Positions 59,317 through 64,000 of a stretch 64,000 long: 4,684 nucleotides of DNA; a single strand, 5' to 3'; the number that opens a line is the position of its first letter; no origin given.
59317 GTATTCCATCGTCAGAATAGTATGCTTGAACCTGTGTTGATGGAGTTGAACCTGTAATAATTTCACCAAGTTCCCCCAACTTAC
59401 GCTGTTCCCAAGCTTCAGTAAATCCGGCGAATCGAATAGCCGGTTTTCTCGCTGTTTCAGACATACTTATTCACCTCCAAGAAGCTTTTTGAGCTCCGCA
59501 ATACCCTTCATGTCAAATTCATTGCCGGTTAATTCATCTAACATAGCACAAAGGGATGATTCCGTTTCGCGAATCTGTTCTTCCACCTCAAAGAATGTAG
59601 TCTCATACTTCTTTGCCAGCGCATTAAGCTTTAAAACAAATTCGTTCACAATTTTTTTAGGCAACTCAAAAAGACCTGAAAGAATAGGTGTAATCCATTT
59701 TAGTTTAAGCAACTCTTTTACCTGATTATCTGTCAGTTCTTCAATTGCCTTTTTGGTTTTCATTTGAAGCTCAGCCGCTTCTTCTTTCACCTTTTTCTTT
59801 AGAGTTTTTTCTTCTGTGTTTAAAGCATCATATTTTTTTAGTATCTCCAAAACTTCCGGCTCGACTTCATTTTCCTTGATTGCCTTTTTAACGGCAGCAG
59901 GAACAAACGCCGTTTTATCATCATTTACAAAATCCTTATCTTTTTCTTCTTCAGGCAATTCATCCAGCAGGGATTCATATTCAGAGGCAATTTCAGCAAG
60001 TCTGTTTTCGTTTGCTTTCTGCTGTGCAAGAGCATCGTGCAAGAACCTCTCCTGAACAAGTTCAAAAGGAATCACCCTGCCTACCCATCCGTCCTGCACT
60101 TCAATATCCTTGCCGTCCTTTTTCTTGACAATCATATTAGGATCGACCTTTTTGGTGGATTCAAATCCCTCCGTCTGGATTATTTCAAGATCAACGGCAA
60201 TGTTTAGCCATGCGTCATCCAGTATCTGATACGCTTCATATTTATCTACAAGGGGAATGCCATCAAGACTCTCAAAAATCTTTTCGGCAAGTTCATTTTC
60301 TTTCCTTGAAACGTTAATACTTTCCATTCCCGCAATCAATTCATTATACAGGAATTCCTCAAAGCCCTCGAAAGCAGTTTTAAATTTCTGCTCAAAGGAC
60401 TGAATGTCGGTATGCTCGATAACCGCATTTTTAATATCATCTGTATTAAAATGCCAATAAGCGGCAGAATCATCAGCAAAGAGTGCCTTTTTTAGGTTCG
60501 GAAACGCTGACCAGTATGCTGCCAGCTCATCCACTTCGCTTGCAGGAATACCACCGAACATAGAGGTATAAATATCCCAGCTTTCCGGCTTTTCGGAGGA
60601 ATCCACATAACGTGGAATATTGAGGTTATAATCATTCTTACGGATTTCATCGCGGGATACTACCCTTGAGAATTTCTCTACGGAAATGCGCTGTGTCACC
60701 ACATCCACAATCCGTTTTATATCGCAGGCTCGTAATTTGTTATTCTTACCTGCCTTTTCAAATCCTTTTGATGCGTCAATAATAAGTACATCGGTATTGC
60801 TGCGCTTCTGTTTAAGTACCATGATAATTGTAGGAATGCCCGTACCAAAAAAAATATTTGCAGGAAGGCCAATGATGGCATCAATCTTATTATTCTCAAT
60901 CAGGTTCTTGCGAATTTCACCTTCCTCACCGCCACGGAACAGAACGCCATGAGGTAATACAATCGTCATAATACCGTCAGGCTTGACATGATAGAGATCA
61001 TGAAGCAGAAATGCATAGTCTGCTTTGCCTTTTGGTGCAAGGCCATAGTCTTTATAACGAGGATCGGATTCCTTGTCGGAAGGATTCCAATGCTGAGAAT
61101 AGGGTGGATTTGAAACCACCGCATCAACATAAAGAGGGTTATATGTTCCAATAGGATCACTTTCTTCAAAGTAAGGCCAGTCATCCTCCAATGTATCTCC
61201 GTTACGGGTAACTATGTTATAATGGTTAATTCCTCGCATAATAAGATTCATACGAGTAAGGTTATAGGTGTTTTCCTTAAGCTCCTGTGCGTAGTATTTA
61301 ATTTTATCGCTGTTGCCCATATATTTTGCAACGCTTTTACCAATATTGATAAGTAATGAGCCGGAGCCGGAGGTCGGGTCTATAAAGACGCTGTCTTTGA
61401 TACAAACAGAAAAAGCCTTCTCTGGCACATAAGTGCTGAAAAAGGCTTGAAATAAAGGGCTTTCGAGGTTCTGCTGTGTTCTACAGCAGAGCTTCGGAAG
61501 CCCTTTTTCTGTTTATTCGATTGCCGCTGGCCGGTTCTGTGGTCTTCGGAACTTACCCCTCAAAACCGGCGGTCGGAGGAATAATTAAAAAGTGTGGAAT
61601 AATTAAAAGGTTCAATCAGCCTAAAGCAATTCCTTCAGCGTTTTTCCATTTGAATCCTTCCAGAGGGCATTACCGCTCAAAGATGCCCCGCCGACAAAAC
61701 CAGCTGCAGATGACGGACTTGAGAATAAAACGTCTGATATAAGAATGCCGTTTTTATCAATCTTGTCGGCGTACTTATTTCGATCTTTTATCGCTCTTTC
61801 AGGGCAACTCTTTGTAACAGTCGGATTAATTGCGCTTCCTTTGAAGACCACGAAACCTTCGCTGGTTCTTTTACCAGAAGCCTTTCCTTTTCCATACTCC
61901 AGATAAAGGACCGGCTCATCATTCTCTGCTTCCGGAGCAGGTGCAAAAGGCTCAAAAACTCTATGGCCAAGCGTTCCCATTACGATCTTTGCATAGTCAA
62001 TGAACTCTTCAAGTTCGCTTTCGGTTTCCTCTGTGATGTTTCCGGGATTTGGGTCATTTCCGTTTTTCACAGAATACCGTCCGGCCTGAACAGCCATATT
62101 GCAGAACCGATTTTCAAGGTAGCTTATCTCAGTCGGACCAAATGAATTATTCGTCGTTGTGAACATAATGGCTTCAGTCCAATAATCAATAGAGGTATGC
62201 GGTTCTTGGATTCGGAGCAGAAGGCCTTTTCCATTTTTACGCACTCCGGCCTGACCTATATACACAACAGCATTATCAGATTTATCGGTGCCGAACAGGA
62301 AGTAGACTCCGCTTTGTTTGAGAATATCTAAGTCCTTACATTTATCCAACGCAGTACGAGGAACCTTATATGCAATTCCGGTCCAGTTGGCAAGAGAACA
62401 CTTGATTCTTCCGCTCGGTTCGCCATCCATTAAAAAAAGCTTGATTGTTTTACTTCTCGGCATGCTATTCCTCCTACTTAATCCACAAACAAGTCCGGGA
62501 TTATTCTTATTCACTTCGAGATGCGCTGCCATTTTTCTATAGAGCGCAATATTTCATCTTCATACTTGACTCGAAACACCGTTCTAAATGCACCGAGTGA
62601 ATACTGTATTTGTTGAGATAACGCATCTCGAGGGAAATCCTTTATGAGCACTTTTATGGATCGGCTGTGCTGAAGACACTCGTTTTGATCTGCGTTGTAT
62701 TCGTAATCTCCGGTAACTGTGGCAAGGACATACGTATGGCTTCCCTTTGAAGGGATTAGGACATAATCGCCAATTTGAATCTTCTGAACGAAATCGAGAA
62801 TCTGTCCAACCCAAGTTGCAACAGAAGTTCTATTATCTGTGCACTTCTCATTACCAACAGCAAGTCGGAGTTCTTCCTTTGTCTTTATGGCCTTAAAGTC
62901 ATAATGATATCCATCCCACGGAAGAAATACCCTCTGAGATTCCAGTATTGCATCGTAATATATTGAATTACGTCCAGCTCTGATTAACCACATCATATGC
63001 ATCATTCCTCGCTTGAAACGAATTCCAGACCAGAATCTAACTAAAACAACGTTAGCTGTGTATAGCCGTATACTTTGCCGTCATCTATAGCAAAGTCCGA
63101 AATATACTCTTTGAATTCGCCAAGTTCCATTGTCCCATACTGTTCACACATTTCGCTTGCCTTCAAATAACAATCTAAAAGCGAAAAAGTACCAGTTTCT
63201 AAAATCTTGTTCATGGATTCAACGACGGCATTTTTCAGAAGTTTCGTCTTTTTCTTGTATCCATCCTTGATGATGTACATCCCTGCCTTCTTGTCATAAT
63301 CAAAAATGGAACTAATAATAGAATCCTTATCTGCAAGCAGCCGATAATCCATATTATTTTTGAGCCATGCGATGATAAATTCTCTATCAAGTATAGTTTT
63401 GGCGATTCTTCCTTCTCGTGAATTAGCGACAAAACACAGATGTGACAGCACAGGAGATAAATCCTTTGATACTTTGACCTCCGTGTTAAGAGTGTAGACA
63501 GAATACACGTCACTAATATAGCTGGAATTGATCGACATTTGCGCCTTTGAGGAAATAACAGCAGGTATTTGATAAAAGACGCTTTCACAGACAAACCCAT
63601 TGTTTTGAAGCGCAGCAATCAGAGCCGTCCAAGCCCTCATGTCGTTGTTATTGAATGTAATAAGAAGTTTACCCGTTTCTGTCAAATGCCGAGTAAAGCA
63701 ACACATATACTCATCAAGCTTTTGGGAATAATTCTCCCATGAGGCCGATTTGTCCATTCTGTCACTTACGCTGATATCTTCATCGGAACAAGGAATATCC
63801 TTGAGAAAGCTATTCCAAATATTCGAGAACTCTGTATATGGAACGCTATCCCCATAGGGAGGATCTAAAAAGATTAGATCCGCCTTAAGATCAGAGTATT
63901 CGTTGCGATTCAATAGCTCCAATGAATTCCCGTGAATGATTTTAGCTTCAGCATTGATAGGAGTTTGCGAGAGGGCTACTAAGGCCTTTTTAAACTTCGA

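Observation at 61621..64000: Methyltransferase + stand-alone Mrr-N-like domain protein + GIY-YIG/DUF4357 nuclease: a compact cassette that looks like an undescribed restriction-type defence module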

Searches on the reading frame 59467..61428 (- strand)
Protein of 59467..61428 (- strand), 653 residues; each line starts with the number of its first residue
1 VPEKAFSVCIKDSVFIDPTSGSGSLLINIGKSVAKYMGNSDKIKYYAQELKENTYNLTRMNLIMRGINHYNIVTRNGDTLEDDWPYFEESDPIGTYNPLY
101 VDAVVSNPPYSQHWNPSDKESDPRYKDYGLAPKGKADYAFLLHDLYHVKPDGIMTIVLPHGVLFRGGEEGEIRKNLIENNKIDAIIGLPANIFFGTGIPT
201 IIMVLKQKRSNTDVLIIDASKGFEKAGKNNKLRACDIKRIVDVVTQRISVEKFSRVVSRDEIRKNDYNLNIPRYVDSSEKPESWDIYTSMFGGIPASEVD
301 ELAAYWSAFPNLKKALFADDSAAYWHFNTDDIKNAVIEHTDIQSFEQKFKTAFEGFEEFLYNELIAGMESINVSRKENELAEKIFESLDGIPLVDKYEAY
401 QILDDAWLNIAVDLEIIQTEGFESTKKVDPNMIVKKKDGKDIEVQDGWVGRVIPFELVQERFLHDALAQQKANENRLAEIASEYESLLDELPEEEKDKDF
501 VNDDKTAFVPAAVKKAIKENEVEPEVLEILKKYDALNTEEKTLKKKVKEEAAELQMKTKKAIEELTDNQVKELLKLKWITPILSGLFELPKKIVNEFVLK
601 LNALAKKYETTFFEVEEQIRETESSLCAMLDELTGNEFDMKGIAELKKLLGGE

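Call 3: search_protein_families(library=pfam, proteins=[window:59467-61428:-], max_evalue=0.1)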
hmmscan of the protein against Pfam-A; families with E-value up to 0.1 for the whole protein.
window:59467-61428:- (653 aa): 3 families
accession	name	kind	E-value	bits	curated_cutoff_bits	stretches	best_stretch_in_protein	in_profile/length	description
PF02384.22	N6_Mtase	-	2.8e-84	283.5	20.4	1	12-280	47-308/311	N-6 DNA Methylase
PF07669.17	Eco57I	-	2.2e-08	34.8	25.3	1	91-193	69-171/171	Eco57I restriction-modification methylase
PF01170.24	UPF0020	-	0.0037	17.4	22.3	1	11-112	28-133/197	RMKL-like, methyltransferase domain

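Call 4: search_protein_families(library=ncbifam, proteins=[window:59467-61428:-], max_evalue=0.1)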
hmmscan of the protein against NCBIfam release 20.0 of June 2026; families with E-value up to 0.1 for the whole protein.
window:59467-61428:- (653 aa): 3 families
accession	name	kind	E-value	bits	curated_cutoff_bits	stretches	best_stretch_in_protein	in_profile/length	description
TIGR00497.1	hsdM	equivalog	1.8e-67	228.2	242.75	1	16-287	227-498/515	type I restriction-modification system subunit M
NF047738.1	antiphage_MADS2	equivalog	2.2e-08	32.9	720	1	58-211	401-570/654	methylation-associated defense system DNA methyltransferase MAD2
TIGR03534.1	RF_mod_PrmC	equivalog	2e-06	27.5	199.1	1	14-121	91-177/253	peptide chain release factor N(5)-glutamine methyltransferase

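Call 5: search_protein_families(library=padloc, proteins=[window:59467-61428:-], max_evalue=0.1)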
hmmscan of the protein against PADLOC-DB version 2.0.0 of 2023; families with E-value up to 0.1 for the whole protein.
window:59467-61428:- (653 aa): 23 families
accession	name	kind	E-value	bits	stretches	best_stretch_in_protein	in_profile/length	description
PDLC03022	MTase_I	-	3.3e-281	933.5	1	16-649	215-857/857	Type I methyltransferase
PDLC03027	MTase_I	-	1.1e-129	432.3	1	12-633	183-806/810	Type I methyltransferase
PDLC03020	MTase_I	-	2.5e-107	357.5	1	15-194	213-392/410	Type I methyltransferase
PDLC03032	MTase_I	-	1.2e-86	289.7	1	16-586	189-737/1001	Type I methyltransferase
PDLC03031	MTase_I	-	8.4e-83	277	1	16-633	210-831/834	Type I methyltransferase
PDLC03038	MTase_I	-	4.2e-35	118.9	1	13-294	194-468/896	Type I methyltransferase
PDLC03033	MTase_I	-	1.6e-32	111.2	1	13-278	227-495/541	Type I methyltransferase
PDLC03039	MTase_I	-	3e-32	109.6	1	15-278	193-452/708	Type I methyltransferase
PDLC03019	MTase_I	-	9.7e-32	108.2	1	16-286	194-469/932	Type I methyltransferase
PDLC03021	MTase_I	-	3.8e-28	96.5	1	16-280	189-457/491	Type I methyltransferase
PDLC03029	MTase_I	-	5.1e-28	95.9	1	15-282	210-485/661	Type I methyltransferase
PDLC03240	MTase_II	-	9.6e-26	88.6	1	9-282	202-473/511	Type II methyltransferase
PDLC03028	MTase_I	-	4.1e-24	82.7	1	42-279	959-1194/1236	Type I methyltransferase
PDLC03026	MTase_I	-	1e-22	79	1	42-281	205-445/487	Type I methyltransferase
PDLC03035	MTase_I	-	1e-17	62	1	15-228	198-411/653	Type I methyltransferase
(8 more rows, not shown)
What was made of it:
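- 59467..61378 (-): Context: a 5'-truncated hsdM. Homology starts at D|PTSGSG (motif I). The first ~17 codons of the annotated ORF (GTG 61428) come from the shared 3' element. PDLC03022 positions 215-857 of 857 and TIGR00497 positions 227-498 of 515 (calls 4, 5).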

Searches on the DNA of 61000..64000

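Call 90: search_rna_families(source=window, start=61000, end=64000, threshold=evalue, max_evalue=1)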
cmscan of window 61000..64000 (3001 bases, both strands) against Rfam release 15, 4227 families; matches with E-value up to 1: 5.
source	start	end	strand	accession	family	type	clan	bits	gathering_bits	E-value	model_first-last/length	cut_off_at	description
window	61455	61507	+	RF03217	mir-3167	Gene; miRNA;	-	28.7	86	0.025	1-59/59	no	mir-3167 microRNA precursor family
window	61417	61516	+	RF02425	SpF01_sRNA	Gene; sRNA;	-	28.4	55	0.37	1-80/80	no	Streptococcus sRNA SpF01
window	61455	61505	+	RF02021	mir-3179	Gene; miRNA;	-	26.8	90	0.037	1-84/84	no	mir-3179 microRNA precursor family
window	61456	61503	+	RF03839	MIR2599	Gene; miRNA;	-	25.3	120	0.083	1-132/132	no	MIR2599 microRNA precursor family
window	61454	61506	+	RF03566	mir-4875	Gene; miRNA;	-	23.7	90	0.13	9-63/73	no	mir-4875 microRNA precursor family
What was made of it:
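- Tried and rejected: Rfam on 61000-64000 gave only sub-threshold hairpin matches (call 90).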
